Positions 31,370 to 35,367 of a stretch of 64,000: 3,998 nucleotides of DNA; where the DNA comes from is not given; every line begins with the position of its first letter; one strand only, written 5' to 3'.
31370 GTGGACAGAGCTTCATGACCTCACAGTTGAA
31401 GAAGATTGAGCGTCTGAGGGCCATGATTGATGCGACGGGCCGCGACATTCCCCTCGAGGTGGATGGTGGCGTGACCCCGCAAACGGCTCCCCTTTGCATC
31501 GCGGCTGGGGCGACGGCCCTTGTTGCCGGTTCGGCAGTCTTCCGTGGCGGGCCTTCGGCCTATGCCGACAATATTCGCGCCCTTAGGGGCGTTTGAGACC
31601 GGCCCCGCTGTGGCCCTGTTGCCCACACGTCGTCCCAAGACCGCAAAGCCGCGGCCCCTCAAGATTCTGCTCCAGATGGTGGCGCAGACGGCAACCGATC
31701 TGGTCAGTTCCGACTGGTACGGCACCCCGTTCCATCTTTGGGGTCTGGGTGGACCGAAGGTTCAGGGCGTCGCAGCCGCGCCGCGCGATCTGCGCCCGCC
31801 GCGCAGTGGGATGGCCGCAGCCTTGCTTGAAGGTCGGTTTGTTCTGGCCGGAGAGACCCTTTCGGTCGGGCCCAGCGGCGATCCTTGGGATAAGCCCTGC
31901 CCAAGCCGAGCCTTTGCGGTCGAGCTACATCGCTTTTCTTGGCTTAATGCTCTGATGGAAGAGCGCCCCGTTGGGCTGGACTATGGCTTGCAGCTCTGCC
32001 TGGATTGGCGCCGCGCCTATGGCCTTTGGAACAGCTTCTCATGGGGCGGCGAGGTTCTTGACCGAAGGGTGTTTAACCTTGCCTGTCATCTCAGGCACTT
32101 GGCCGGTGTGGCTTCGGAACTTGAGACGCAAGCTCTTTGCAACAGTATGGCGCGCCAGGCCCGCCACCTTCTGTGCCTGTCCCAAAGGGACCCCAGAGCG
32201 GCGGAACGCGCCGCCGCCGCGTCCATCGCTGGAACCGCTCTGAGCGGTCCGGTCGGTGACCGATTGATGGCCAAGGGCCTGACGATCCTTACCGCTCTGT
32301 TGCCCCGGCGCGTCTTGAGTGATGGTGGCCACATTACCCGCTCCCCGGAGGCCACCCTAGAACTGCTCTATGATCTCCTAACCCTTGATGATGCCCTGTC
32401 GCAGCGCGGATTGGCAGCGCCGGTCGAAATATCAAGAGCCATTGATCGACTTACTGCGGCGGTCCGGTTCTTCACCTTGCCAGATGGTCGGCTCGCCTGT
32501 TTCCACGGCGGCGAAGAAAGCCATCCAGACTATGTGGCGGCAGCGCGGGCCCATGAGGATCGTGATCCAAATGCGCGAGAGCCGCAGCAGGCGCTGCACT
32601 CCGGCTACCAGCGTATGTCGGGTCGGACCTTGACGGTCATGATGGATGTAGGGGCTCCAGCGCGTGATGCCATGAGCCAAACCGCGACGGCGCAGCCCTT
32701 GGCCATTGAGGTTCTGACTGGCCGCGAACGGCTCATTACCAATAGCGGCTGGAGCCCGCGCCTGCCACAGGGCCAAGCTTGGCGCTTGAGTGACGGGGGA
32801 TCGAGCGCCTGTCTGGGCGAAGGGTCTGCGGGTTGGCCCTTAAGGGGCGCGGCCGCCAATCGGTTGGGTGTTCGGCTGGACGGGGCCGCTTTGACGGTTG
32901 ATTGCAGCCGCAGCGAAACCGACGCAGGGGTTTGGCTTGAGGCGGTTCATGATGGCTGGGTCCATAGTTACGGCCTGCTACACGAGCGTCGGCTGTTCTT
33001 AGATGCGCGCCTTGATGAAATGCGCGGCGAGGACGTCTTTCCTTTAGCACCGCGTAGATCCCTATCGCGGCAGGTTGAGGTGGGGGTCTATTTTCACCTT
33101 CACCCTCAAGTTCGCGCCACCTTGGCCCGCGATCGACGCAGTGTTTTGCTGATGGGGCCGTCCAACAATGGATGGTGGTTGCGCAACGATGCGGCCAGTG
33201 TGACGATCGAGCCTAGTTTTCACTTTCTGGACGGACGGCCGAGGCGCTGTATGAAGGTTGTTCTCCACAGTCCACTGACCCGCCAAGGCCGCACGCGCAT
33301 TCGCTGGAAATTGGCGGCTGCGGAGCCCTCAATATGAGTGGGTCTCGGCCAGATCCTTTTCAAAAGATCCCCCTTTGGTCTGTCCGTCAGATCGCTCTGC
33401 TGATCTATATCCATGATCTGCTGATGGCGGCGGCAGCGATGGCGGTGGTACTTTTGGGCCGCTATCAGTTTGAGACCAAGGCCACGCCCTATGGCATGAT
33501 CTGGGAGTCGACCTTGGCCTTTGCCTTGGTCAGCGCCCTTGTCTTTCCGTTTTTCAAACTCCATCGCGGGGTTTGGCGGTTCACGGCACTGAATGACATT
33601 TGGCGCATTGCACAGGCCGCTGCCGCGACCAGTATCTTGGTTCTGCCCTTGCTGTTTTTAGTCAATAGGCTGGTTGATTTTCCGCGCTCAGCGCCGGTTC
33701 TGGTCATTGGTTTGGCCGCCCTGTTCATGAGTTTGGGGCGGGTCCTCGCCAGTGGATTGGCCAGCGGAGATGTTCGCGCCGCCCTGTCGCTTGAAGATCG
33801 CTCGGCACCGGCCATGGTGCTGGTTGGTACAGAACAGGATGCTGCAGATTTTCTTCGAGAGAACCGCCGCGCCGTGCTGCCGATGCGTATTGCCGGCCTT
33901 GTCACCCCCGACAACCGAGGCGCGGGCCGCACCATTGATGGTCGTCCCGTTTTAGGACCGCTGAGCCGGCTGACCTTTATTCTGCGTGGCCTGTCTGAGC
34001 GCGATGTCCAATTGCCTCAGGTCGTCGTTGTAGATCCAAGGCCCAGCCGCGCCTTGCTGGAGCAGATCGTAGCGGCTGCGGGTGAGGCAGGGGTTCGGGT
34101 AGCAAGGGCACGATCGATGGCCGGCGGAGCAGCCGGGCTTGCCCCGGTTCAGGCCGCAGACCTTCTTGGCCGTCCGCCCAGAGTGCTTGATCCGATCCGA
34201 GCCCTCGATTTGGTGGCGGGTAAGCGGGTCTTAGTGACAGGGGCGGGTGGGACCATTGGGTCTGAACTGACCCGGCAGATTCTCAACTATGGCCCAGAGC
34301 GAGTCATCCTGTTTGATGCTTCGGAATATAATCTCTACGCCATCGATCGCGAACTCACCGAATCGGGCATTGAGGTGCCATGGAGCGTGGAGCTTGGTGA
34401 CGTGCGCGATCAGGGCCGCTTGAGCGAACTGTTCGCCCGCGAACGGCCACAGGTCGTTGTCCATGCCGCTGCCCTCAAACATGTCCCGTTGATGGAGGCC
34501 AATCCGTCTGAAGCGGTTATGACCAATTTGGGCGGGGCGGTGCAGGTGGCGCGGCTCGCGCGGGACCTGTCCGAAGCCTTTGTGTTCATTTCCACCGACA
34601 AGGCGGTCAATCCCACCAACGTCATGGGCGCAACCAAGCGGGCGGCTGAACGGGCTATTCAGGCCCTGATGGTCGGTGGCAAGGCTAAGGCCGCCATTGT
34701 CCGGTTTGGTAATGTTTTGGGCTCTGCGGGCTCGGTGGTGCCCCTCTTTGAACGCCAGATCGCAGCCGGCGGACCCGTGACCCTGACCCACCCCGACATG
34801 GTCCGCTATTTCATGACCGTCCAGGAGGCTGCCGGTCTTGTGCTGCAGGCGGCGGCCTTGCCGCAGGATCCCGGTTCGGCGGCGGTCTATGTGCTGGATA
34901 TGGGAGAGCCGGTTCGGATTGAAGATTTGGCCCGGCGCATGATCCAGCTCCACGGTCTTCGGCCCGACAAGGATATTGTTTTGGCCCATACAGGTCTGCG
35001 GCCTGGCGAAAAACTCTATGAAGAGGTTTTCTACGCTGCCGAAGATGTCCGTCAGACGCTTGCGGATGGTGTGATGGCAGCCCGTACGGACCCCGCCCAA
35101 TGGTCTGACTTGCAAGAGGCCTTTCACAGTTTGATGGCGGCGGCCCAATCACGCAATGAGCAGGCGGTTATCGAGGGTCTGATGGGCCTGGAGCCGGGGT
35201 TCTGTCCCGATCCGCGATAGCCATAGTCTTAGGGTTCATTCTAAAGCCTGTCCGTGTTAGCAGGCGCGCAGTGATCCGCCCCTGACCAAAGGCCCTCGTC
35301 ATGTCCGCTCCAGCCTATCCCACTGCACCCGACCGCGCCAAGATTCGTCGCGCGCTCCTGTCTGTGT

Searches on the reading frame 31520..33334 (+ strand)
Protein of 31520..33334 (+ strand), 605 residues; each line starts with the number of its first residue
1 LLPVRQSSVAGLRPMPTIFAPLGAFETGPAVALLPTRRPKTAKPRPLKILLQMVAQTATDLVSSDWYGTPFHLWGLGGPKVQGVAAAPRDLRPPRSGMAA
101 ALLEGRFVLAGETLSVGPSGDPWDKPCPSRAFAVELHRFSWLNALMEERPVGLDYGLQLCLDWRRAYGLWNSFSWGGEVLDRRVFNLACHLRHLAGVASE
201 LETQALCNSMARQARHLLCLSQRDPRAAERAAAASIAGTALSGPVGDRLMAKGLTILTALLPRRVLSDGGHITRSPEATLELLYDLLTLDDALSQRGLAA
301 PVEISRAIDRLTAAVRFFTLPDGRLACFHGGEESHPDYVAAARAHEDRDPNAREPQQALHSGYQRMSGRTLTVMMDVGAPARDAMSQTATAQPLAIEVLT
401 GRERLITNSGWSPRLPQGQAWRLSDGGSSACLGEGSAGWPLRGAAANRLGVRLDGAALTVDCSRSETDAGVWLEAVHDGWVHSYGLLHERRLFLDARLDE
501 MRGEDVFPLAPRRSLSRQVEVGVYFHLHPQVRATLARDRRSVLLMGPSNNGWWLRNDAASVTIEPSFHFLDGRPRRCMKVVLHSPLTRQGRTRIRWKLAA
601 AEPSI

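Call 18: search_protein_families(library=pfam, proteins=[window:31520-33334:+], max_evalue=0.001)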
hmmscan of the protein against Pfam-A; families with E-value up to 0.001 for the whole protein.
window:31520-33334:+ (605 aa): 1 family
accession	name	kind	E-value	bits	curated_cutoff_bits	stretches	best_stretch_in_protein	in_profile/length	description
PF07940.18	Hepar_II_III_C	-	8.8e-35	120.8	24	1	353-597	4-237/237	Heparinase II/III-like, C-terminal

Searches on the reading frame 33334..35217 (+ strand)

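Call 18: search_protein_families(library=pfam, proteins=[window:33334-35217:+], max_evalue=0.001)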
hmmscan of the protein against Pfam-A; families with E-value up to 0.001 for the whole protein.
window:33334-35217:+ (628 aa): 7 families
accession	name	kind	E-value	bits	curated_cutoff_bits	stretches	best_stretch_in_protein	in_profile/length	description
PF02719.21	Polysacc_synt_2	-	1e-101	340.4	20.2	1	299-583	1-291/293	Polysaccharide biosynthesis protein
PF01370.27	Epimerase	-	1e-24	87.7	20.9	1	299-516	1-234/240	NAD dependent epimerase/dehydratase family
PF04321.23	RmlD_sub_bind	-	4.5e-18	65.8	27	1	298-467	2-157/287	RmlD substrate binding domain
PF16363.11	GDP_Man_Dehyd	-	5.9e-14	52.7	27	1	300-422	1-130/332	GDP-mannose 4,6 dehydratase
PF07993.18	NAD_binding_4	-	1.2e-06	28.3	20.1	0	372-428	89-143/258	Male sterility protein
PF01073.25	3Beta_HSD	-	1.9e-05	24.3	22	1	300-433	1-128/280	3-beta hydroxysteroid dehydrogenase/isomerase family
PF00106.31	adh_short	-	0.0007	19.6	26.6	0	297-381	1-87/195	short chain dehydrogenase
